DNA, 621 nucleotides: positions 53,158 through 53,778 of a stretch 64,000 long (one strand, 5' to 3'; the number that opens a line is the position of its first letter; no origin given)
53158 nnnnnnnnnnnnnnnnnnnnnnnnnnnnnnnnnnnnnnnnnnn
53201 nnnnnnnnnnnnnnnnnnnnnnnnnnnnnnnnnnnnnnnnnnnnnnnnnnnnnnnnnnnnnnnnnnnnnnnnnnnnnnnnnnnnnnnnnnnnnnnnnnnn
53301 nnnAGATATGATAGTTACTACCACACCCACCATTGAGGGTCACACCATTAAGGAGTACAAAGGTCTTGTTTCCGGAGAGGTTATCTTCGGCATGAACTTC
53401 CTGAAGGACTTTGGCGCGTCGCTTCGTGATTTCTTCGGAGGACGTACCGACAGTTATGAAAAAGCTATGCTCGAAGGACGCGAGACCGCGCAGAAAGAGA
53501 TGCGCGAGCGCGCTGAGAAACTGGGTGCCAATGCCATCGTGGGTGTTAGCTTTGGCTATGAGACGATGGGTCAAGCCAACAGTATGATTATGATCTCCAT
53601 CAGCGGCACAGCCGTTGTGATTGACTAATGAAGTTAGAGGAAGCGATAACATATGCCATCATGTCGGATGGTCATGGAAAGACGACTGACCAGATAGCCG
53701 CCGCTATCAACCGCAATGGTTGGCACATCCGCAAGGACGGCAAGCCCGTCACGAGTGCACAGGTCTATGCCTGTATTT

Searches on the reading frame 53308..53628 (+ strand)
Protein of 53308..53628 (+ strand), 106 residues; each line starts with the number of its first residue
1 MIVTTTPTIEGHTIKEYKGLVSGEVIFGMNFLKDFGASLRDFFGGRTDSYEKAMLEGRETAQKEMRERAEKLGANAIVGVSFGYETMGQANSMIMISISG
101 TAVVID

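Call 13: search_protein_families(library=pfam, proteins=[window:53308-53628:+], max_evalue=0.001)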
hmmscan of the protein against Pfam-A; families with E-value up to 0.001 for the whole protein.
window:53308-53628:+ (106 aa): 2 families
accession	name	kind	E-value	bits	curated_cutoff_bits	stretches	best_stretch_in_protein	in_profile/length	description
PF01906.23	YbjQ_1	-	1.2e-37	129.1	23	1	1-105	1-103/103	Putative heavy-metal-binding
PF23025.1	YbjQ_2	-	1.2e-05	26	29.1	1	52-105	51-101/103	C2 domain-containing protein 5, YbjQ-like domain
